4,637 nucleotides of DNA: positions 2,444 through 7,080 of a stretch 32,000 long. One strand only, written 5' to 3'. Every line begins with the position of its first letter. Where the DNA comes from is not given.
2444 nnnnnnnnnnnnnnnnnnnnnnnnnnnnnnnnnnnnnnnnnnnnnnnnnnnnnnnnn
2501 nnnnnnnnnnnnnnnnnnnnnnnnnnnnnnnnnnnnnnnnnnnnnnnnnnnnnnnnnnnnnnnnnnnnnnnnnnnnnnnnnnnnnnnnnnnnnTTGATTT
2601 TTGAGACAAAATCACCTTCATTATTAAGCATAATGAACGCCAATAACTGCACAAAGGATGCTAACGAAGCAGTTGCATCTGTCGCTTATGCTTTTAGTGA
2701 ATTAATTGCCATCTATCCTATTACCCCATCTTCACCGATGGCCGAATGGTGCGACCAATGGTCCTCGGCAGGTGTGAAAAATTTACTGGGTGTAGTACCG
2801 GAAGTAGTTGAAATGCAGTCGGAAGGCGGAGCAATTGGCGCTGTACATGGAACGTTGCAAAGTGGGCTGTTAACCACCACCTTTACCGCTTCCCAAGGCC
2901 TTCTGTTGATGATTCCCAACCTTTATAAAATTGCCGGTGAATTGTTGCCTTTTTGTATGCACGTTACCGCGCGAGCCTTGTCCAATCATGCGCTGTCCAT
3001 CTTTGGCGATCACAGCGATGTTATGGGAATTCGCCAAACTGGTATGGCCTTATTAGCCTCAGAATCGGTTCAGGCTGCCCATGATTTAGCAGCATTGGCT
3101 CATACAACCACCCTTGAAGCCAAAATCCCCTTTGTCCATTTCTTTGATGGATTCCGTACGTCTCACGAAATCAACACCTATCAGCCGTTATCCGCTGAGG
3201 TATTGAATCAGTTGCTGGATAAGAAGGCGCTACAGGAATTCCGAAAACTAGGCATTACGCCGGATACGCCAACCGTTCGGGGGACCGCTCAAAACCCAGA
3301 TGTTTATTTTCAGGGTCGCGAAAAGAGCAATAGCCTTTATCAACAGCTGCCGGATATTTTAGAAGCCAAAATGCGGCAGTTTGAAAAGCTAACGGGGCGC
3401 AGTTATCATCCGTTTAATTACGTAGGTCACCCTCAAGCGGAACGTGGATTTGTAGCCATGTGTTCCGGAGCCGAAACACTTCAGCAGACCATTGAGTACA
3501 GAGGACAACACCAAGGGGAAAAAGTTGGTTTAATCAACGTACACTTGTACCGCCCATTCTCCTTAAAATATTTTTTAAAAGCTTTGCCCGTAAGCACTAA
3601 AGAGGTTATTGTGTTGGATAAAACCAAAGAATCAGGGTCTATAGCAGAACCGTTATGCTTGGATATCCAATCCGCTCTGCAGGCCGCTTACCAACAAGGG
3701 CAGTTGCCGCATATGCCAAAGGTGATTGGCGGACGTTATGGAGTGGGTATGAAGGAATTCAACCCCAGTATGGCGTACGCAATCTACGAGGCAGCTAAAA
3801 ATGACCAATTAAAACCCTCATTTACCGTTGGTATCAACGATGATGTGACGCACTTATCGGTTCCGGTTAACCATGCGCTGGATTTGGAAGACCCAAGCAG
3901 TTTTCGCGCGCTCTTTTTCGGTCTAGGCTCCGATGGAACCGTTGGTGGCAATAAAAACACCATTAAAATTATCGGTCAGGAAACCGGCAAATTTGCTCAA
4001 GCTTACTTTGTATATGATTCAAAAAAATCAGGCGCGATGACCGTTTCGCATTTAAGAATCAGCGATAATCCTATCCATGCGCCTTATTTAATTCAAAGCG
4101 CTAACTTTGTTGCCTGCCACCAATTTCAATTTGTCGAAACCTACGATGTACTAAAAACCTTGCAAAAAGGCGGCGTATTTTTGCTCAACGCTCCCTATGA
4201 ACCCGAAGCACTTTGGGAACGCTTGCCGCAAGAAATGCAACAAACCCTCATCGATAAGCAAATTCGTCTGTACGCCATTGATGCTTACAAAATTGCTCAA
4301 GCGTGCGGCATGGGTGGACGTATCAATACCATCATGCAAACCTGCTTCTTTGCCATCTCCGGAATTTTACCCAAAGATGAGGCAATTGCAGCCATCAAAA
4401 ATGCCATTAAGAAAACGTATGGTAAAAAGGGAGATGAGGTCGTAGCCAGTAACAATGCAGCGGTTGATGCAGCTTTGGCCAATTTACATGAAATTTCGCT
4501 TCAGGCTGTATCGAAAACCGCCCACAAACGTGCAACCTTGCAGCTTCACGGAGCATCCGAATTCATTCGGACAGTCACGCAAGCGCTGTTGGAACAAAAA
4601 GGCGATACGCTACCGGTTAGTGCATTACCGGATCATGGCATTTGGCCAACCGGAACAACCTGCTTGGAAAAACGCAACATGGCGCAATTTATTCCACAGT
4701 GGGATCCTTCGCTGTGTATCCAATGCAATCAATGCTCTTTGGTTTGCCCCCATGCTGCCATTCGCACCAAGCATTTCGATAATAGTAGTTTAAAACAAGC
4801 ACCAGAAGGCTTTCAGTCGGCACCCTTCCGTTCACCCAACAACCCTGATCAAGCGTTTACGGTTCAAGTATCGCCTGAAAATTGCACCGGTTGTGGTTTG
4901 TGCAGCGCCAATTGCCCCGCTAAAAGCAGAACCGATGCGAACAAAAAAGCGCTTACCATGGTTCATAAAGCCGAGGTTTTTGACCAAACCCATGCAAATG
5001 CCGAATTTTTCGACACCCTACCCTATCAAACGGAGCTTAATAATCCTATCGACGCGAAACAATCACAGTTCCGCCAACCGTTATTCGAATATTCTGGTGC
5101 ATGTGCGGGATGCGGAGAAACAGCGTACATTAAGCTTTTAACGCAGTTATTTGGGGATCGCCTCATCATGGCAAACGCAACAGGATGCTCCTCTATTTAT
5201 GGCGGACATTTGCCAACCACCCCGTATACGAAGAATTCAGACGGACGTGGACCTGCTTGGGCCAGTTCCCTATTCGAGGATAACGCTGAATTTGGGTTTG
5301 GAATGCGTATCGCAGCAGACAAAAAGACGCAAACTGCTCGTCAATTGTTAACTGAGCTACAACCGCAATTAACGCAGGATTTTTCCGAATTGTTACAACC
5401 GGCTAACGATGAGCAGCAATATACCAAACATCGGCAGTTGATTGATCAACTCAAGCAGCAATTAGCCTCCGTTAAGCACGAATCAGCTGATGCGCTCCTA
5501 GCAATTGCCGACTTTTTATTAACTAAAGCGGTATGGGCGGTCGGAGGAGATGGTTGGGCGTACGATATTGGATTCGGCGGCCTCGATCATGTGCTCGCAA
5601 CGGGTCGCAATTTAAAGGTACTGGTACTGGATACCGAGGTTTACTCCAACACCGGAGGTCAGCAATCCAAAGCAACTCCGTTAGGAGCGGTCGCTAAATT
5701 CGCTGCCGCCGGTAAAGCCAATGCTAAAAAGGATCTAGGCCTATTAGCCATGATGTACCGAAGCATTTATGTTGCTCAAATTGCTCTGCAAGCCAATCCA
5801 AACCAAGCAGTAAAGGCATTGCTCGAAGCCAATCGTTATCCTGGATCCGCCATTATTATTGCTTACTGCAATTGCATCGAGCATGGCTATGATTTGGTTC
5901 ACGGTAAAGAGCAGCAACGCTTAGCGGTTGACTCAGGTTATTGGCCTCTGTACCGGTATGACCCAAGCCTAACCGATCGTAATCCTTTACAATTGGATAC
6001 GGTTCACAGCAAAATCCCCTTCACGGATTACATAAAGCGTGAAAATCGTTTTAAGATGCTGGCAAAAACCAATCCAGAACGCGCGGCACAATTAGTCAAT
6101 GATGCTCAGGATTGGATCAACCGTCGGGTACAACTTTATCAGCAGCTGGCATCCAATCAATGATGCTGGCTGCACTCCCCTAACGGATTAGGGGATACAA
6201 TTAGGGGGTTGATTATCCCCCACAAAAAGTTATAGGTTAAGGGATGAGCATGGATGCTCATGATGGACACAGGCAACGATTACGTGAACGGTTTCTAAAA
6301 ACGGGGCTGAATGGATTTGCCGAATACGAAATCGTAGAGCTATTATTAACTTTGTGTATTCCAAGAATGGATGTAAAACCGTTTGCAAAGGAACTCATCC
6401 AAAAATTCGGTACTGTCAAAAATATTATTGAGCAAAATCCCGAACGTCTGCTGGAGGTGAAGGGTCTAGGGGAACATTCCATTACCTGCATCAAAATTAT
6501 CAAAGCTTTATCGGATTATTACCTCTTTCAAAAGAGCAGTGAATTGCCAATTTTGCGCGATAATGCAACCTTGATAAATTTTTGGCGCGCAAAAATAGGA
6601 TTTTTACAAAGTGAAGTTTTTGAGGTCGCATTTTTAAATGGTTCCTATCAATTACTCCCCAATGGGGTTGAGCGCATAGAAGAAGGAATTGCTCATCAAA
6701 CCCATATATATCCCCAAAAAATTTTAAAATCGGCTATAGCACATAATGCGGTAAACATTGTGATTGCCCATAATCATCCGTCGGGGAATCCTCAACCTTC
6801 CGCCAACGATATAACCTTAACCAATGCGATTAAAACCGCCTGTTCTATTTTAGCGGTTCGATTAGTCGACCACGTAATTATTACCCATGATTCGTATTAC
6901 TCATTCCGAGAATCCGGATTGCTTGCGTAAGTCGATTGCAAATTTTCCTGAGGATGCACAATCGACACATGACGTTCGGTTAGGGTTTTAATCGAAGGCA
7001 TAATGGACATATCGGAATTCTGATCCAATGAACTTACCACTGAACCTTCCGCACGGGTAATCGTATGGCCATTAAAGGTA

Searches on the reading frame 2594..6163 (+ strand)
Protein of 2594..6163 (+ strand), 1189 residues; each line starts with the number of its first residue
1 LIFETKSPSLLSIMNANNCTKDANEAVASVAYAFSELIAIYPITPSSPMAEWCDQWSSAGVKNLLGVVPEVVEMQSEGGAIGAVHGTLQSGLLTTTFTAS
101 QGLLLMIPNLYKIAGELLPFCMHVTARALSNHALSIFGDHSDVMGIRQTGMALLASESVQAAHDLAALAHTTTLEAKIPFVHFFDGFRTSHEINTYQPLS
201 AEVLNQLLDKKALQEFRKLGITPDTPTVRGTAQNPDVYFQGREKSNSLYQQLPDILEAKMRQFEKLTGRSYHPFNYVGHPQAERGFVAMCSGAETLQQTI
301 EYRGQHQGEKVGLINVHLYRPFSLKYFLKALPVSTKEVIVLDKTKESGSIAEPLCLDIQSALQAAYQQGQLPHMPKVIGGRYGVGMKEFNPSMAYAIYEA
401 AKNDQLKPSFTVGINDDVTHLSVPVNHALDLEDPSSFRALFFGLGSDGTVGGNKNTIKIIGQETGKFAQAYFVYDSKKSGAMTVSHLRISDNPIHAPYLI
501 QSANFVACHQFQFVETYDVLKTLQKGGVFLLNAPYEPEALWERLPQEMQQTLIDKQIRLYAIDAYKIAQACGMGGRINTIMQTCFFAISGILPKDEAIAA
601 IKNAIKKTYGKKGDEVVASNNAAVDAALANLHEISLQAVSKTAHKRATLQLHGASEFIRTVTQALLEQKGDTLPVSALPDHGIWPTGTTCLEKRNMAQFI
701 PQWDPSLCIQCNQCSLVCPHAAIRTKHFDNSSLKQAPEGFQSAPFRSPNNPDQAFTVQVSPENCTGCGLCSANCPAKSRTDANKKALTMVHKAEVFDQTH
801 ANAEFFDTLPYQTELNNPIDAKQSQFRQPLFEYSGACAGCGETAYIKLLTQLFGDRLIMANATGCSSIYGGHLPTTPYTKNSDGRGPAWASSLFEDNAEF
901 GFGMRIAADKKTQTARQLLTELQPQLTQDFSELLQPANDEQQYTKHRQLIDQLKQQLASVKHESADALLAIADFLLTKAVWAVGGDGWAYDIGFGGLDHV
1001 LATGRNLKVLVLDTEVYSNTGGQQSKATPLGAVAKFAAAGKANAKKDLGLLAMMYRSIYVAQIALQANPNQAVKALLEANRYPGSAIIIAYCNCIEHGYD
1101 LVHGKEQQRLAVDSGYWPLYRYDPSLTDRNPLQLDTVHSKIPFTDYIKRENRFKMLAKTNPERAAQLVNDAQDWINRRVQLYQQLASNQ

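Call 9: search_protein_families(library=ncbifam, proteins=[window:2594-6163:+], max_evalue=0.00001)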
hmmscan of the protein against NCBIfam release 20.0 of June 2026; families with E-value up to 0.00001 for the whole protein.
window:2594-6163:+ (1189 aa): 28 families (the best 25 are shown)
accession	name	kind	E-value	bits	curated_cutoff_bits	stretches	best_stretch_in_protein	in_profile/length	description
TIGR02176.1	pyruv_ox_red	equivalog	0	1649.2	911.35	1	20-1186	3-1166/1167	pyruvate:ferredoxin (flavodoxin) oxidoreductase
NF040682.1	PorA_Arch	equivalog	2.2e-46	158.6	550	1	22-403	7-373/387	pyruvate synthase subunit PorA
NF007201.0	PRK09622.1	equivalog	2.8e-40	138.5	590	1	30-412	23-389/405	2-oxoacid:ferredoxin oxidoreductase subunit alpha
NF006233.0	PRK08367.1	equivalog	6e-35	120.9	625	1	22-395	8-371/394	pyruvate ferredoxin oxidoreductase subunit alpha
NF008819.1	PRK11865.1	equivalog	1.1e-34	120.1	405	2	979-1171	93-292/300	pyruvate synthase subunit PorB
NF008818.0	PRK11864.1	subfamily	2.6e-28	99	405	1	980-1179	95-296/300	3-methyl-2-oxobutanoate dehydrogenase subunit beta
NF045764.1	PhenlGlyoxDHPadG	equivalog_domain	2e-27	95.7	700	1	22-386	6-367/398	NADH-dependent phenylglyoxylate dehydrogenase subunit alpha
NF006232.0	PRK08366.1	equivalog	7.1e-22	77.6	646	1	26-349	16-329/394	2-ketoisovalerate ferredoxin oxidoreductase subunit alpha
NF045766.1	PhenlGlyoxDHPadI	equivalog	7.7e-17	61.2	700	1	980-1176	234-434/443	NADH-dependent phenylglyoxylate dehydrogenase subunit beta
NF045792.1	OxalOxredbeta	equivalog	9.1e-17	61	590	1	982-1180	106-301/311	oxalate oxidoreductase subunit beta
TIGR02175.1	PorC_KorC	subfamily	3.8e-16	59.4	81.1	1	441-624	6-168/177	2-oxoacid:acceptor oxidoreductase, gamma subunit, pyruvate/2-ketoisovalerate family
NF006321.0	PRK08534.1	equivalog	5e-15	55.6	225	1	441-625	6-171/181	pyruvate ferredoxin oxidoreductase subunit gamma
NF040683.1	PorC_Meth_Thtga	equivalog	1.1e-14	54.6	270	1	442-628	7-170/177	pyruvate synthase subunit PorC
NF045791.1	OxalOxredalpha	equivalog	8.3e-13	48.1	500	1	29-380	16-357/395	oxalate oxidoreductase subunit alpha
TIGR03710.1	OAFO_sf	subfamily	6.5e-11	41.5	482.75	0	22-107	197-276/561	2-oxoacid:acceptor oxidoreductase subunit alpha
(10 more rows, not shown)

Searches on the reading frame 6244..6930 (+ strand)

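Call 9: search_protein_families(library=ncbifam, proteins=[window:6244-6930:+], max_evalue=0.00001)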
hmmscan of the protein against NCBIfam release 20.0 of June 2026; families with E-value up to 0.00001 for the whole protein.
window:6244-6930:+ (228 aa): 2 families
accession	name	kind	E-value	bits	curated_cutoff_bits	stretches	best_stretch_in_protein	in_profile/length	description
TIGR00608.1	radc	subfamily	1.6e-52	178.4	133.85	1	12-227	1-218/218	RadC family protein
NF000642.1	PRK00024.1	equivalog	2.6e-52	177.5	180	1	14-226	1-211/212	RadC family protein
